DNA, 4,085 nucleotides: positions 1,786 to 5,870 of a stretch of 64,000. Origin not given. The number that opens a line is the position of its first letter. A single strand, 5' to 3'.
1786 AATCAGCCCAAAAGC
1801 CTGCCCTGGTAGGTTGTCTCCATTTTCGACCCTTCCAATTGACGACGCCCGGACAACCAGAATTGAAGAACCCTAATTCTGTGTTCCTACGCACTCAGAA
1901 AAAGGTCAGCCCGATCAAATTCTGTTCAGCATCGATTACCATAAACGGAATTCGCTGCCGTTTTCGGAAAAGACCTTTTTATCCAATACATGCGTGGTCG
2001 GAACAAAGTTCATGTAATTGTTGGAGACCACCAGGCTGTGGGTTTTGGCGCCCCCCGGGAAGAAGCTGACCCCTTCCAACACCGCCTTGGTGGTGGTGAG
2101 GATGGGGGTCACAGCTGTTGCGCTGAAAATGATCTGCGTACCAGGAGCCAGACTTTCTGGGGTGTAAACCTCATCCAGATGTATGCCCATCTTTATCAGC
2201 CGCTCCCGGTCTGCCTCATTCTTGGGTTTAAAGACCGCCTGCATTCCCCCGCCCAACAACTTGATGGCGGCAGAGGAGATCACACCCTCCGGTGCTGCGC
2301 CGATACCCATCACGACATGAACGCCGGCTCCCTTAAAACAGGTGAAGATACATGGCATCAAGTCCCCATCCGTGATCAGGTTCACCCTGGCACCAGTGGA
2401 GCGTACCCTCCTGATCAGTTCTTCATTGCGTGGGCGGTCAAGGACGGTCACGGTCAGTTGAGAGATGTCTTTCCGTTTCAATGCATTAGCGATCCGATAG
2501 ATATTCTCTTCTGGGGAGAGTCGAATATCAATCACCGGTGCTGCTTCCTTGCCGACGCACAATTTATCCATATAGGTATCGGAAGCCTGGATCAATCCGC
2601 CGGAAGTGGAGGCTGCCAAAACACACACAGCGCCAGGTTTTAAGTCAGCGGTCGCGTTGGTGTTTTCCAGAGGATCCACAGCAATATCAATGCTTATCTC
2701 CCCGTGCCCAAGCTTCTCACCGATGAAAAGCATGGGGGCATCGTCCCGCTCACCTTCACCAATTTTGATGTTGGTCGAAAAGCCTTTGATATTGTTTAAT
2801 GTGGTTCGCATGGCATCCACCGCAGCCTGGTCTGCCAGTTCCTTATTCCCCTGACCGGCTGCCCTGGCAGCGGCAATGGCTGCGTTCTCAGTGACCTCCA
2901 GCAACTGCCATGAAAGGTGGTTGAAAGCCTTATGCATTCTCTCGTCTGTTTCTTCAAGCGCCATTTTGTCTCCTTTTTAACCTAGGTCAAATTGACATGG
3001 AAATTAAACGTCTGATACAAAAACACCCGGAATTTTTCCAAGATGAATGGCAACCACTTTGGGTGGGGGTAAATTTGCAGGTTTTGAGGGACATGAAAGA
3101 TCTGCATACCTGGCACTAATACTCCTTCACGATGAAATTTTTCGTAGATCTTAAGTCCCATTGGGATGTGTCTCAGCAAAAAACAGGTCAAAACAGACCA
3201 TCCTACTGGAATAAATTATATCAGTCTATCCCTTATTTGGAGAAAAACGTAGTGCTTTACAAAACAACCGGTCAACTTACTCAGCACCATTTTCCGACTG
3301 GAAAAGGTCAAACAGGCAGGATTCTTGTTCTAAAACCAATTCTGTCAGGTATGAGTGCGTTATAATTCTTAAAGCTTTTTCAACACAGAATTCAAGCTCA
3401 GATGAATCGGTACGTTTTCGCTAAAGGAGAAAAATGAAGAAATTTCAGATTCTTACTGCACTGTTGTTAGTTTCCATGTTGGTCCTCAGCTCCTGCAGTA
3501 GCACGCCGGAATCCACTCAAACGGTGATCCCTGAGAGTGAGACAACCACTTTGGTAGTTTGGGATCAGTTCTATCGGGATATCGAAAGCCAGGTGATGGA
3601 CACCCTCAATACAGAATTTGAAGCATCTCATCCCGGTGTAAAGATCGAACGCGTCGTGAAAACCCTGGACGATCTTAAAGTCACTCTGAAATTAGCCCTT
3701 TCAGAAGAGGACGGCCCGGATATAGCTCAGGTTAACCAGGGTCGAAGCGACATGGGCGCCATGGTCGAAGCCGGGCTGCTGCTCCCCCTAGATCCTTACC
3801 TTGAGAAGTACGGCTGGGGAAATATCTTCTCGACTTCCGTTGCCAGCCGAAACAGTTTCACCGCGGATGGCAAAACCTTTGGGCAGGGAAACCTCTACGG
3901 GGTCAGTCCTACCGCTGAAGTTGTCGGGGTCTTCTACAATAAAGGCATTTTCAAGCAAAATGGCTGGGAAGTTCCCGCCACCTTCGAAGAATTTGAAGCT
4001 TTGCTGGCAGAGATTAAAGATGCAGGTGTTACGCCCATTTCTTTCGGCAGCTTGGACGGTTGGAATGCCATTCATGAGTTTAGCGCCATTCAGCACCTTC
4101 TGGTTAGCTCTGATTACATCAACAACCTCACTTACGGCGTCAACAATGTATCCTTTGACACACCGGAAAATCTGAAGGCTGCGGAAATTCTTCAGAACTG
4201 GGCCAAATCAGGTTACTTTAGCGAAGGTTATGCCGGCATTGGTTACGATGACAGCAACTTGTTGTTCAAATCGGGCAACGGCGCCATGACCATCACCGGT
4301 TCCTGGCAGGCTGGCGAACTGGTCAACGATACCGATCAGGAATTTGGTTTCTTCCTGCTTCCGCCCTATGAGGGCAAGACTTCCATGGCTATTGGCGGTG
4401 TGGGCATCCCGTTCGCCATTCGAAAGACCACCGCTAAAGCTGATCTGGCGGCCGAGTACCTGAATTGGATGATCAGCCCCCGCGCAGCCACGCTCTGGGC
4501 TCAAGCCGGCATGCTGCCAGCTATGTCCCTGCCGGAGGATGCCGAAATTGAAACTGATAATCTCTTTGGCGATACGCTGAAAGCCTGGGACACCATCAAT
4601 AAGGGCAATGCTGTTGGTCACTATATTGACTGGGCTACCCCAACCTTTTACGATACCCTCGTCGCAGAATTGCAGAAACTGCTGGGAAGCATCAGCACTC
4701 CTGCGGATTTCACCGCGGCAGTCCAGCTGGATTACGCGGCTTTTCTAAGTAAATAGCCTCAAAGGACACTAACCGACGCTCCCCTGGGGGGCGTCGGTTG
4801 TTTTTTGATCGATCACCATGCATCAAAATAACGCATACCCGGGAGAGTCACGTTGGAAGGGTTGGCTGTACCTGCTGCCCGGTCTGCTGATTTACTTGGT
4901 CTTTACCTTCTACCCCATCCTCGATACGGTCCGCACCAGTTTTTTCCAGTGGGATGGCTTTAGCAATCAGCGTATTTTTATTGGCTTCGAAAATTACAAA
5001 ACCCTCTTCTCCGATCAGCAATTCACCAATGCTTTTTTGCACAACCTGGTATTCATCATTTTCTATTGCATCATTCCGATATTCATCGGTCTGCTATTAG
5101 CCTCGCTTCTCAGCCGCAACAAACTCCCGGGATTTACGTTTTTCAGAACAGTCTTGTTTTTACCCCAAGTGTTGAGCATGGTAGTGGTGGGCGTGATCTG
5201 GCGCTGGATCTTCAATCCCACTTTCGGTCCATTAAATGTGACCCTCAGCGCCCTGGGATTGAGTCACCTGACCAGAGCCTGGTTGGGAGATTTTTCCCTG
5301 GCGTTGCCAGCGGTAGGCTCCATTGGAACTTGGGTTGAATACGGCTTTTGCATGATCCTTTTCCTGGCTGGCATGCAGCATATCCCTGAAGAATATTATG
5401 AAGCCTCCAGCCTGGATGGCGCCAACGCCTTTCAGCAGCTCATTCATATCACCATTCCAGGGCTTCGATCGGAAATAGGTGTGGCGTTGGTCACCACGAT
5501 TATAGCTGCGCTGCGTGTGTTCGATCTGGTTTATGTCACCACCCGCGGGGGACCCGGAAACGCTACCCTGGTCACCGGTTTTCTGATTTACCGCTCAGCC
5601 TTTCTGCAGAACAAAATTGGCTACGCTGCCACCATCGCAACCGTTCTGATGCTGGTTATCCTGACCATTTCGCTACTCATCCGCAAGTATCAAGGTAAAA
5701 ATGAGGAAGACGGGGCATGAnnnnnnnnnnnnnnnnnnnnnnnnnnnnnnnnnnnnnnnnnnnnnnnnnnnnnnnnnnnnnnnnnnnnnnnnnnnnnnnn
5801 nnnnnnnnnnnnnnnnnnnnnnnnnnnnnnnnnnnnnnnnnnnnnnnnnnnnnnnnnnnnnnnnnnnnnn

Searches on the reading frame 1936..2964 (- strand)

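Call 63: search_protein_families(library=pfam, proteins=[window:1936-2964:-], max_evalue=0.001)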
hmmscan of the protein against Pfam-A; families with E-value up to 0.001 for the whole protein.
window:1936-2964:- (342 aa): 1 family
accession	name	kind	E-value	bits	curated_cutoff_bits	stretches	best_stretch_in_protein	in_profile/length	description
PF03320.18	FBPase_glpX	-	1.9e-105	352.6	27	1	16-316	2-296/307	Bacterial fructose-1,6-bisphosphatase, glpX-encoded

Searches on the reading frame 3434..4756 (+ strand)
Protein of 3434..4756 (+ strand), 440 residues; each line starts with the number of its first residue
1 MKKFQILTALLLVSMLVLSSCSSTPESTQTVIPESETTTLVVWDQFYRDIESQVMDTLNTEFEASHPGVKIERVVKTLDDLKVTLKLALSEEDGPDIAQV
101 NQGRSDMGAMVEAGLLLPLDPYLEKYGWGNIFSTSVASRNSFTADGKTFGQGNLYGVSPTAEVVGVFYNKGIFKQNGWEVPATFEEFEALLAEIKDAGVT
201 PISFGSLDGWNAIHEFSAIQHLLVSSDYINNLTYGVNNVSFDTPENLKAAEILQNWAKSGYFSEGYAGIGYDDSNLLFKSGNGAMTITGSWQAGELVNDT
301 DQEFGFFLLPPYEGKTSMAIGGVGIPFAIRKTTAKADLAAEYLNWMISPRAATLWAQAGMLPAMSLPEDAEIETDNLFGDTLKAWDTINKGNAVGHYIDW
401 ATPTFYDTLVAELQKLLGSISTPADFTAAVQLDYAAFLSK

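Call 63: search_protein_families(library=pfam, proteins=[window:3434-4756:+], max_evalue=0.001)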
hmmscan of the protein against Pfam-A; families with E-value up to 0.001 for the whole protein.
window:3434-4756:+ (440 aa): 2 families
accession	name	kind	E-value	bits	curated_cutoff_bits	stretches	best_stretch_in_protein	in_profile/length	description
PF13416.11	SBP_bac_8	-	3e-30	106.4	27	1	60-364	4-262/279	Bacterial extracellular solute-binding protein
PF01547.30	SBP_bac_1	-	3.4e-30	106.5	26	1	60-352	15-306/307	Bacterial extracellular solute-binding protein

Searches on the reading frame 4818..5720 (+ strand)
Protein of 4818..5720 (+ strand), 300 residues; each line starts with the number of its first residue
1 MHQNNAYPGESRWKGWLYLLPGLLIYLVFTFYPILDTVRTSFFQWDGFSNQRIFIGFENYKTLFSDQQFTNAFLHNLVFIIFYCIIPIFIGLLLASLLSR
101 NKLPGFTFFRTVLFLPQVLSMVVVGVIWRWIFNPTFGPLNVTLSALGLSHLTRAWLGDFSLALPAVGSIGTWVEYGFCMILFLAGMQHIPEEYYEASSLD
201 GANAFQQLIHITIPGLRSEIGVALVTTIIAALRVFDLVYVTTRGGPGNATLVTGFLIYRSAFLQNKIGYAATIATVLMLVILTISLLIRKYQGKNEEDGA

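Call 63: search_protein_families(library=pfam, proteins=[window:4818-5720:+], max_evalue=0.001)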
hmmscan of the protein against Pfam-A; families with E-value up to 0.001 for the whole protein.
window:4818-5720:+ (300 aa): 1 family
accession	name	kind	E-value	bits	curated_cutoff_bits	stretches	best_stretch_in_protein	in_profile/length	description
PF00528.27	BPD_transp_1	-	8.5e-14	52.1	26.4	1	88-290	2-176/184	Binding-protein-dependent transport system inner membrane component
